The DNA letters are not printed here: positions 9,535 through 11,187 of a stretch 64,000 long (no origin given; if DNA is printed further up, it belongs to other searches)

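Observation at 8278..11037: An MshEN (c-di-GMP-binding type) domain fused to HDOD lies immediately downstream of a sigma54 enhancer-binding response regulator.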

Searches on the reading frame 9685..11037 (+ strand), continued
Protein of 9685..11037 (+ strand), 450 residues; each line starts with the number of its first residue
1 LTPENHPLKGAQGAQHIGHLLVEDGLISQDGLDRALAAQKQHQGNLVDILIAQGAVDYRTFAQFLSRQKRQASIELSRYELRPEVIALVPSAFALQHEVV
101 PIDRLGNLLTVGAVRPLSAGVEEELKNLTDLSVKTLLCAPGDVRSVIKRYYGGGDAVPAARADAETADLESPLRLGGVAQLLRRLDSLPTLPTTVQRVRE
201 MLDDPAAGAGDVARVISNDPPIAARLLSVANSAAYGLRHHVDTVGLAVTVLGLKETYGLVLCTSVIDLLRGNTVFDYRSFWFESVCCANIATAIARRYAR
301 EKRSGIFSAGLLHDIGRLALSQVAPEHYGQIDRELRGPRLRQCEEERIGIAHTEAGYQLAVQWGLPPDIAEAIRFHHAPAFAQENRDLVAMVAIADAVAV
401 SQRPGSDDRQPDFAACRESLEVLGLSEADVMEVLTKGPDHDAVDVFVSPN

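Call 19: find_homologous_proteins(query=window:9685-11037:+, max_evalue=0.00001)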
Query window:9685-11037:+ (450 aa): 213 proteins with E <= 0.00001 among 8000 candidates; the best 120 are listed.
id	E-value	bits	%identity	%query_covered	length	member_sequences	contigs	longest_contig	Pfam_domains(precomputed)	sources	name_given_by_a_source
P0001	4.6e-294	993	100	100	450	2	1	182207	PF05157.21,PF08668.19,PF01966.29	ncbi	-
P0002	2.7e-230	783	79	100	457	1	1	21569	PF05157.21,PF08668.19,PF01966.29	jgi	jgi:putative nucleotidyltransferase with HDIG domain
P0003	1.6e-195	668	68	99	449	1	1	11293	PF05157.21,PF08668.19,PF01966.29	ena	-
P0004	1.7e-126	441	50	96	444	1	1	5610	PF05157.21,PF08668.19,PF01966.29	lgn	-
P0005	1.1e-122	428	49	94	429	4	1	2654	PF05157.21,PF08668.19,PF01966.29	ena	-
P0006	1.4e-121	425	48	92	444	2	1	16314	PF05157.21,PF08668.19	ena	-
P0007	5.1e-121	423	47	96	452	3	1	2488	PF05157.21,PF08668.19,PF01966.29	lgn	-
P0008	9.2e-121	422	48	98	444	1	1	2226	PF05157.21,PF08668.19,PF01966.29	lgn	-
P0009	4.7e-120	420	49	98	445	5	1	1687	PF05157.21,PF08668.19,PF01966.29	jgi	-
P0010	1.7e-119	418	47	97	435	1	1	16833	PF05157.21,PF08668.19,PF01966.29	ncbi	-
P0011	4.6e-117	410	47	94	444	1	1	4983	PF05157.21,PF08668.19,PF01966.29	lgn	-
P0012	5.8e-114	399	47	91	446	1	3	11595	PF05157.21,PF08668.19,PF01966.29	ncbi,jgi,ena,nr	ncbi:MAG TPA: HDOD domain-containing protein [Candidatus Hydrogenedentes bacterium]|nr:HDOD domain-c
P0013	8.7e-114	399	48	90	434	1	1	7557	PF05157.21,PF08668.19,PF01966.29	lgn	-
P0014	2.4e-113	397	48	91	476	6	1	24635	PF05157.21,PF08668.19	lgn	-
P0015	2.5e-113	397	49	91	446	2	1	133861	PF05157.21,PF08668.19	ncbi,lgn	ncbi:MAG: hypothetical protein AMXMBFR82_20490 [Candidatus Hydrogenedentota bacterium]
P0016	2.9e-113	397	49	91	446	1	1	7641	PF05157.21,PF08668.19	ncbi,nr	ncbi:MAG: HDOD domain-containing protein [Candidatus Hydrogenedentes bacterium]|nr:HDOD domain-conta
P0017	6.8e-113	396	49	91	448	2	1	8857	PF05157.21,PF08668.19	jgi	-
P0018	8.5e-113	396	47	91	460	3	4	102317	PF05157.21,PF08668.19,PF01966.29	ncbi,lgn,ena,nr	ncbi:MAG TPA: HDOD domain-containing protein [Candidatus Hydrogenedentes bacterium]|nr:HDOD domain-c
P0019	1.9e-112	395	49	91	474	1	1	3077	PF05157.21,PF08668.19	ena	-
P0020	4.0e-112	393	45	94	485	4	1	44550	PF05157.21,PF08668.19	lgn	-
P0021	5.7e-112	393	48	91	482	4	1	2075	PF05157.21,PF08668.19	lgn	-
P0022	1.1e-111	392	47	91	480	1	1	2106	PF05157.21,PF08668.19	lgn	-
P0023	1.9e-111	391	45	94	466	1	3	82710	PF05157.21,PF08668.19,PF01966.29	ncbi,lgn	-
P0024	2.3e-111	391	45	96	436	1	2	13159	PF05157.21,PF08668.19,PF01966.29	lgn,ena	-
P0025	6.8e-111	389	45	96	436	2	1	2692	PF05157.21,PF08668.19,PF01966.29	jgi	-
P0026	2.0e-110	388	50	85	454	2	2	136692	PF05157.21,PF08668.19,PF01966.29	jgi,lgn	jgi:putative nucleotidyltransferase with HDIG domain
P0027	4.6e-110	387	47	94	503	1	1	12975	PF05157.21,PF08668.19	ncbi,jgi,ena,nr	ncbi:MAG TPA: HDOD domain-containing protein [Candidatus Hydrogenedentes bacterium]|nr:HDOD domain-c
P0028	5.7e-110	386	45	91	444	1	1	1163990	PF05157.21,PF08668.19,PF01966.29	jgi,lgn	jgi:putative nucleotidyltransferase with HDIG domain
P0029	6.3e-110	386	46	91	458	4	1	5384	PF05157.21,PF08668.19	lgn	-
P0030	2.5e-109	384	45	94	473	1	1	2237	PF05157.21,PF08668.19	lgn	-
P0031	6.2e-109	383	47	91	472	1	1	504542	PF05157.21,PF08668.19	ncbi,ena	-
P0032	5.9e-108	380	46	93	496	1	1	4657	PF05157.21,PF08668.19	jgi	jgi:HD-like signal output (HDOD) protein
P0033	6.8e-108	379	47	87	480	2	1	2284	PF05157.21,PF08668.19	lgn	-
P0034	4.9e-107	377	46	87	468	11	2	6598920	PF05157.21,PF08668.19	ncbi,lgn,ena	-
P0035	5.0e-107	377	45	93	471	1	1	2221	PF05157.21,PF08668.19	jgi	-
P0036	6.7e-107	376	44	96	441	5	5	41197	PF05157.21,PF08668.19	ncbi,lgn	-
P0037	6.8e-107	376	47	86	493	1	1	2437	PF05157.21,PF08668.19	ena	-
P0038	7.6e-107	376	46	94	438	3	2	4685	PF05157.21,PF08668.19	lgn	-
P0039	1.0e-106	376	46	91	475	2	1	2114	PF05157.21,PF08668.19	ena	-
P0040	2.6e-106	374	44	96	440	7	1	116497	PF05157.21,PF08668.19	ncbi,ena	-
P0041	3.5e-106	374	46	88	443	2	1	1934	PF05157.21,PF08668.19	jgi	-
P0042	4.4e-106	373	48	84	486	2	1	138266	PF05157.21,PF08668.19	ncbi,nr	ncbi:MAG: HDOD domain-containing protein [Candidatus Hydrogenedentes bacterium]|nr:HDOD domain-conta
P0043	8.0e-106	373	46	90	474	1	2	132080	PF05157.21,PF08668.19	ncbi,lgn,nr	ncbi:MAG: HDOD domain-containing protein [Candidatus Hydrogenedentes bacterium]|nr:HDOD domain-conta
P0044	8.4e-106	373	44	94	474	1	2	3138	PF05157.21,PF08668.19,PF01966.29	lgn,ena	-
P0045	1.0e-105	372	44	96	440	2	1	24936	PF05157.21,PF08668.19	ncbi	-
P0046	1.2e-105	372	44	93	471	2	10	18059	PF05157.21,PF08668.19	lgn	-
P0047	2.2e-105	371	45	93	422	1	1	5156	PF05157.21,PF08668.19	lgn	-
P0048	1.4e-104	369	43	96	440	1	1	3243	PF05157.21,PF08668.19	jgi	-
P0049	1.7e-104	368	45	94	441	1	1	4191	PF05157.21,PF08668.19,PF01966.29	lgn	-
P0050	2.8e-104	368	46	91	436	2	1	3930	PF05157.21,PF08668.19,PF01966.29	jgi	jgi:putative nucleotidyltransferase with HDIG domain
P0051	5.2e-104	367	46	91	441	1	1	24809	PF05157.21,PF08668.19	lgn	-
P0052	6.3e-104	366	45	94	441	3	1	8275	PF05157.21,PF08668.19,PF01966.29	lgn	-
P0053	2.6e-103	364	43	92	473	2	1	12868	PF05157.21,PF08668.19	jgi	jgi:HD-like signal output (HDOD) protein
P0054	5.2e-103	363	46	84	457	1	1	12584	PF05157.21,PF08668.19,PF01966.29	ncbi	-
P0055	3.3e-102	361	44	92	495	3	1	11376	PF05157.21,PF08668.19,PF01966.29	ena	-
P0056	6.5e-102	360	44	97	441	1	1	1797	PF05157.21,PF08668.19,PF01966.29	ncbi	-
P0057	1.2e-101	359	44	90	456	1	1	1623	PF05157.21,PF08668.19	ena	-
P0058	3.1e-101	358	43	95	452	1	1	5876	PF05157.21,PF08668.19,PF01966.29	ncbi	-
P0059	1.1e-100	356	45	95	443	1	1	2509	PF05157.21,PF08668.19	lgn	-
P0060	1.7e-100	355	46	85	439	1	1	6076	PF05157.21,PF08668.19,PF01966.29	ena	-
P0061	1.4e-99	352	47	87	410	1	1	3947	PF05157.21,PF08668.19,PF01966.29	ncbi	ncbi:MAG: HDOD domain-containing protein, partial [Candidatus Hydrogenedentota bacterium]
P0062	1.5e-99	352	43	93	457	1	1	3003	PF05157.21,PF08668.19,PF01966.29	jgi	jgi:HD-like signal output (HDOD) protein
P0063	3.5e-99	351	43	91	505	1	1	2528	PF05157.21,PF08668.19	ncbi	-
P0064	6.2e-99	350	42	93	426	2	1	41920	PF05157.21,PF08668.19,PF01966.29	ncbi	-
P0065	8.1e-99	350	41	93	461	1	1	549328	PF05157.21,PF08668.19,PF01966.29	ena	-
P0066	1.2e-98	349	42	89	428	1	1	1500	PF05157.21,PF08668.19,PF01966.29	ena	-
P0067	1.5e-98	349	42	91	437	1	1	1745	PF05157.21,PF08668.19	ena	-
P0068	1.7e-98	348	44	94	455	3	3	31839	PF05157.21,PF08668.19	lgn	-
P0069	3.1e-98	348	44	95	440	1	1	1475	PF05157.21,PF08668.19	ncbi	-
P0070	4.4e-98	347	44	92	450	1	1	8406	PF05157.21,PF08668.19,PF01966.29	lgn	-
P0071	7.2e-98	346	44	93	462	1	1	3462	PF05157.21,PF08668.19,PF01966.29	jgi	jgi:HD-like signal output (HDOD) protein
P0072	9.3e-98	346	42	92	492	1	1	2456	PF05157.21,PF08668.19,PF01966.29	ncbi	-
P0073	3.1e-97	344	45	82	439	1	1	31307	PF05157.21,PF08668.19,PF01966.29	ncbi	-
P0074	6.5e-97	343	43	86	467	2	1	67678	PF05157.21,PF08668.19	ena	-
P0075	7.7e-97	343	41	94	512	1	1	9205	PF05157.21,PF08668.19,PF01966.29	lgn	-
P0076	8.4e-97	343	42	94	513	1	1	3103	PF05157.21,PF08668.19,PF01966.29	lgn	-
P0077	1.8e-96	342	44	86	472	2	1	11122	PF05157.21,PF08668.19,PF01966.29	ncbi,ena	ncbi:MAG: HDOD domain-containing protein [Candidatus Hydrogenedentota bacterium]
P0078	2.9e-96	341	42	97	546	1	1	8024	PF05157.21,PF08668.19,PF01966.29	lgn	-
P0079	3.5e-96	341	42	93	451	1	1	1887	PF05157.21,PF08668.19,PF01966.29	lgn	-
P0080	6.0e-96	340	40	93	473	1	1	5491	PF05157.21,PF08668.19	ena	-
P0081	1.4e-95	339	44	86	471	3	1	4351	PF05157.21,PF08668.19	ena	-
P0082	1.8e-95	339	44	85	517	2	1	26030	PF05157.21,PF08668.19,PF01966.29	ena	-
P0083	4.7e-95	337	45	85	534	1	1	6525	PF05157.21,PF08668.19,PF01966.29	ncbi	-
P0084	6.8e-95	337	44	82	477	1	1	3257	PF05157.21,PF08668.19,PF01966.29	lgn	-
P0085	9.0e-95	336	39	93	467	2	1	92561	PF05157.21,PF08668.19,PF01966.29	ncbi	ncbi:MAG: HDOD domain-containing protein [Candidatus Hydrogenedentota bacterium]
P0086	1.0e-94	336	41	94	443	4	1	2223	PF05157.21,PF08668.19,PF01966.29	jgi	jgi:HD-like signal output (HDOD) protein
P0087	4.7e-94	334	43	93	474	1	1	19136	PF05157.21,PF08668.19,PF01966.29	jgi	jgi:HD-like signal output (HDOD) protein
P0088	5.3e-94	334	43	87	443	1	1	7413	PF05157.21,PF08668.19,PF01966.29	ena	-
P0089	5.7e-94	334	44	84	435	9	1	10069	PF05157.21,PF08668.19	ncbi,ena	-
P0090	6.3e-94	333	43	94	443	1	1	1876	PF05157.21,PF08668.19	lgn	-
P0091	5.4e-93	330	43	92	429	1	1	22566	PF05157.21,PF08668.19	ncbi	-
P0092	1.4e-92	329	41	94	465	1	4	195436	PF05157.21,PF08668.19,PF01966.29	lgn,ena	-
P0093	5.1e-92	327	41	93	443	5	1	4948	PF05157.21,PF08668.19,PF01966.29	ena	-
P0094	8.1e-92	327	41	94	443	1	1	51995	PF05157.21,PF08668.19,PF01966.29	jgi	-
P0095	8.8e-91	323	42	85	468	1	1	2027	PF05157.21,PF08668.19,PF01966.29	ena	-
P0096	9.3e-91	323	42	88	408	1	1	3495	PF05157.21,PF08668.19,PF01966.29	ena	-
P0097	4.8e-90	321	41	93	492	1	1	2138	PF05157.21,PF08668.19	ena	-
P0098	5.1e-90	321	41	86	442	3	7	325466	PF05157.21,PF08668.19,PF01966.29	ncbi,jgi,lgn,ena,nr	ncbi:MAG TPA: HDOD domain-containing protein [Candidatus Hydrogenedentes bacterium]|nr:HDOD domain-c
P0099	1.6e-89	319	40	92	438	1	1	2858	PF05157.21,PF08668.19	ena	-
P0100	2.4e-88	315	42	85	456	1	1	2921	PF05157.21,PF08668.19,PF01966.29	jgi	jgi:HD-like signal output (HDOD) protein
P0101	1.6e-87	312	41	94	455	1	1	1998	PF05157.21,PF08668.19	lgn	-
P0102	8.5e-86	307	38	91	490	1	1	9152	PF05157.21,PF08668.19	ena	-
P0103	8.6e-86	307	40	87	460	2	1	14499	PF05157.21,PF08668.19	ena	-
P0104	2.6e-81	292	38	96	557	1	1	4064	PF05157.21,PF08668.19,PF01966.29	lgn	-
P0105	5.1e-74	268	46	66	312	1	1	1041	PF08668.19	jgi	jgi:HD-like signal output (HDOD) protein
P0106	1.8e-70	256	36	93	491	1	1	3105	PF05157.21,PF08668.19,PF01966.29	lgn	-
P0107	2.2e-70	256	46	59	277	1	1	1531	PF08668.19,PF01966.29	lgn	-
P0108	7.6e-67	244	35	97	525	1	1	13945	PF05157.21,PF08668.19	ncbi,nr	ncbi:MAG: HDOD domain-containing protein [bacterium]|nr:HDOD domain-containing protein [bacterium]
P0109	3.7e-46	176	32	92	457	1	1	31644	PF05157.21,PF08668.19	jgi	-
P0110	2.8e-36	144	35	54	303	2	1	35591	PF08668.19,PF01966.29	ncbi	-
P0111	6.4e-35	139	37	54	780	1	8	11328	PF08668.19,PF01966.29,PF02518.32,PF00512.32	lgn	-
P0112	2.6e-34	137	39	51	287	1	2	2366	PF08668.19,PF01966.29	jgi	jgi:putative nucleotidyltransferase with HDIG domain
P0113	2.1e-31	127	30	57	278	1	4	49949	PF08668.19,PF01966.29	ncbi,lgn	-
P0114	8.3e-31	126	36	49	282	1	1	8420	PF08668.19,PF01966.29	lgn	-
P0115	1.3e-30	125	37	50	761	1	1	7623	PF08668.19,PF01966.29,PF02518.32,PF00512.32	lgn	-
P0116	1.4e-30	125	36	55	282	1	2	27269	PF08668.19,PF01966.29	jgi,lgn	-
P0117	4.3e-30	123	31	57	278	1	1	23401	PF08668.19,PF01966.29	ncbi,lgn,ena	-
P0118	9.4e-30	122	35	56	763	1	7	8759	PF08668.19,PF01966.29,PF02518.32,PF00512.32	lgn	-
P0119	1.5e-29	121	36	49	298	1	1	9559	PF08668.19,PF01966.29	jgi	jgi:HD-like signal output (HDOD) protein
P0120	1.6e-29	121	35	48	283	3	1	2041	PF08668.19,PF01966.29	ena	-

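Call 21: find_related_loci(query=A1, collection=genome_contigs, flank=10000)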
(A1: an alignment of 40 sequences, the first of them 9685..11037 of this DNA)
Query A1 (450 aa) in genome_contigs; peptide patterns used: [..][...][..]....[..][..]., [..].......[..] (x = any residue, [..] = any of these).
600 stretches matched a pattern (row limit reached: there are more); 532 encode a relative of the query (tblastn E <= 1e-3); the best 80 are kept; 80 distinct loci.
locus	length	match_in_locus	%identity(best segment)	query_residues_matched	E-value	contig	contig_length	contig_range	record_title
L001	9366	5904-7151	47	15-425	2e-113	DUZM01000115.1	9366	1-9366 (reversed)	MAG TPA_asm: Candidatus Hydrogenedentota bacterium isolate MAG_17963_hgd_111 Ga0180437_10013863, whole genome shotgun se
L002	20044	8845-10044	44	15-409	2e-104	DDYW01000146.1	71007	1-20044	MAG TPA_asm: Candidatus Hydrogenedentes bacterium UBA2224 UBA2224_contig_2899, whole genome shotgun sequence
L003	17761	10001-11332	41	10-434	6e-100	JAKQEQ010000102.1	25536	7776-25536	MAG: Candidatus Hydrogenedentota bacterium isolate USDE_maxbin.110 k141_694588, whole genome shotgun sequence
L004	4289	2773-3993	43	12-401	6e-96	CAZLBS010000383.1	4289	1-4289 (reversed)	MAG TPA_asm: uncultured Nitrospiraceae bacterium isolate SRP141376_co5_441 genome assembly, contig: NODE_46791_length_42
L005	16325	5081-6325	40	15-407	7e-95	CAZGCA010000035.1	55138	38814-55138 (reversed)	MAG TPA_asm: uncultured bacterium isolate SRP068000_co1_623 genome assembly, contig: NODE_477_length_55138_cov_8.706842,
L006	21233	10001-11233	42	15-425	5e-94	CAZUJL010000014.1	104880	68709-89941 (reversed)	MAG TPA_asm: uncultured Nitrospirales bacterium isolate binchicken_co199_149 genome assembly, contig: NODE_258_length_10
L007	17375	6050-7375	42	3-436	8e-94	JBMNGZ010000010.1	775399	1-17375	MAG: Candidatus Hydrogenedentales bacterium isolate SBF912LR0HQ0180 contig_61479, whole genome shotgun sequence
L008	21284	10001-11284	42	15-436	7e-92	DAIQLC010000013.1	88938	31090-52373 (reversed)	MAG TPA_asm: Candidatus Hydrogenedentota bacterium isolate CTOTU19843 NODE_208_length_88938_cov_17.698705, whole genome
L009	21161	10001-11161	41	58-439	2e-90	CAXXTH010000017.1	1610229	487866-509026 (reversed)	MAG: Candidatus Hydrogenedentota bacterium isolate 9b89ec8d-082b-4b84-8410-e46c42bccd54 genome assembly, contig: contig_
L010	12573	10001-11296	38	17-430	5e-85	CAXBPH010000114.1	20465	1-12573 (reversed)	MAG TPA_asm: uncultured bacterium isolate ERR2762188_binner12_Refined_16 genome assembly, contig: ERZ3421808.4010, whole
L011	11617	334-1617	39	11-434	5e-85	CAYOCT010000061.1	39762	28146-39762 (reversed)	MAG TPA_asm: uncultured Nitrospiraceae bacterium isolate binchicken_co16_39 genome assembly, contig: NODE_1676_length_39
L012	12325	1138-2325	37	13-396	6e-84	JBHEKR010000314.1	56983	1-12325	MAG: Candidatus Hydrogenedentales bacterium isolate bin.359 k141_3891926, whole genome shotgun sequence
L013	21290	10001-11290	35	7-433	9e-72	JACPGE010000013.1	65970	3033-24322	MAG: Candidatus Hydrogenedentota bacterium isolate NC_groundwater_379_Ag_B-0.1um_61_26 GD18-4_B1_scaffold_205782, whole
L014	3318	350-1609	35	15-434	1e-71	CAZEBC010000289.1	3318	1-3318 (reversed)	MAG TPA_asm: uncultured bacterium isolate binchicken_co107_64 genome assembly, contig: NODE_59586_length_3318_cov_11.012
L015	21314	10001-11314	32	17-444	8e-65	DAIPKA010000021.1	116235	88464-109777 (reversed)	MAG TPA_asm: Candidatus Hydrogenedentota bacterium isolate CTOTU18300 NODE_140_length_116235_cov_20.961388, whole genome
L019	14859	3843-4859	29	74-396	6e-41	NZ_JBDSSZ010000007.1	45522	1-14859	MAG: Capsulimonas sp. isolate cluster1_bin.546 k127_6993743, whole genome shotgun sequence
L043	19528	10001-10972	29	124-427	7e-36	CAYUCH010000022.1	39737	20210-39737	MAG TPA_asm: uncultured Desulfobulbia bacterium isolate SRP077602_co5_539 genome assembly, contig: NODE_4848_length_3973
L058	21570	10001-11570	29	88-436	2e-33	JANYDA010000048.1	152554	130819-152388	MAG: Fibrobacteria bacterium isolate 336R_metabinner_36 336R_k141_462927, whole genome shotgun sequence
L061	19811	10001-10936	33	109-398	2e-33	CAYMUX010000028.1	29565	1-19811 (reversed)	MAG TPA_asm: uncultured Nitrospiraceae bacterium isolate SRP302447_co3_820 genome assembly, contig: NODE_4187_length_295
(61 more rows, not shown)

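Call 24: find_encoding_contigs(protein=P0002, flank=6000, max_places=2)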
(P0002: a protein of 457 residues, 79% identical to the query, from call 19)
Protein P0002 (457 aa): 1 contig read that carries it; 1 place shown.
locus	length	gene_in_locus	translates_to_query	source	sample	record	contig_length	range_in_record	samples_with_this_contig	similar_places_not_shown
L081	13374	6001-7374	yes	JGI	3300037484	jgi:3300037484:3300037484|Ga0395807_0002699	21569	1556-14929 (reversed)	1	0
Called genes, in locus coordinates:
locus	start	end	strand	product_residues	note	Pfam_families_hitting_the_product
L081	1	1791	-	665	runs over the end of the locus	PF00270:DEAD (weak), PF04851:ResIII, PF17757:UvrB_inter, PF27431:UvrB_3rd, PF00271:Helicase_C, PF12344:UvrB, PF02151:UVR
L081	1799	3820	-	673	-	PF13328:HD_4, PF01966:HD, PF04607:RelA_SpoT, PF02824:TGS, PF28438:RelA_RIS, PF13291:ACT_4, PF01842:ACT (weak)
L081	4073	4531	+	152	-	PF01551:Peptidase_M23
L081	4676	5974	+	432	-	PF00072:Response_reg (weak), PF00158:Sigma54_activat, PF14532:Sigma54_activ_2, PF00004:AAA (weak), PF07728:AAA_5 (weak), PF25601:AAA_lid_14, PF02954:HTH_8, PF18024:HTH_50 (weak)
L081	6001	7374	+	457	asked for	PF05157:MshEN, PF08668:HDOD, PF01966:HD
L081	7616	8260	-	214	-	PF00578:AhpC-TSA, PF08534:Redoxin, PF13098:Thioredoxin_2 (weak)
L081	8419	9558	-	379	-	PF18854:baeRF_family10, PF18844:baeRF_family2, PF18845:baeRF_family3 (weak)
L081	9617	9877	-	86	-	PF09413:DUF2007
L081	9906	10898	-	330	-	PF00044:Gp_dh_N, PF02800:Gp_dh_C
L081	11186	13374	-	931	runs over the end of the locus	PF01074:Glyco_hydro_38N, PF07748:Glyco_hydro_38C, PF17677:Glyco_hydro38C2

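Call 25: find_encoding_contigs(protein=P0003, flank=6000, max_places=2)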
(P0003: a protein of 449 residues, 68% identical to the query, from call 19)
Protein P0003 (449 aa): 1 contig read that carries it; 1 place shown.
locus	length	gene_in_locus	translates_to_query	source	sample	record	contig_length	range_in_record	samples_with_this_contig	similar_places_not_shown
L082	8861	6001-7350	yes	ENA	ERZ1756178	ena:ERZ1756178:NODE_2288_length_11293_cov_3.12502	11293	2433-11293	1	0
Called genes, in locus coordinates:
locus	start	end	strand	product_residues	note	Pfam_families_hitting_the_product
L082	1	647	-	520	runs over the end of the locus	-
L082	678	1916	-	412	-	PF04230:PS_pyruv_trans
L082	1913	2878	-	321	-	PF04422:FrhB_FdhB_N (faint), PF04432:FrhB_FdhB_C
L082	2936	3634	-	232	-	-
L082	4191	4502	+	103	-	PF01551:Peptidase_M23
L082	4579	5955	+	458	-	PF00072:Response_reg, PF00158:Sigma54_activat, PF14532:Sigma54_activ_2, PF00004:AAA (weak), PF07728:AAA_5 (weak), PF25601:AAA_lid_14, PF02954:HTH_8, PF18024:HTH_50 (weak)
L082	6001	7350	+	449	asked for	PF05157:MshEN, PF08668:HDOD, PF01966:HD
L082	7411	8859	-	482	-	?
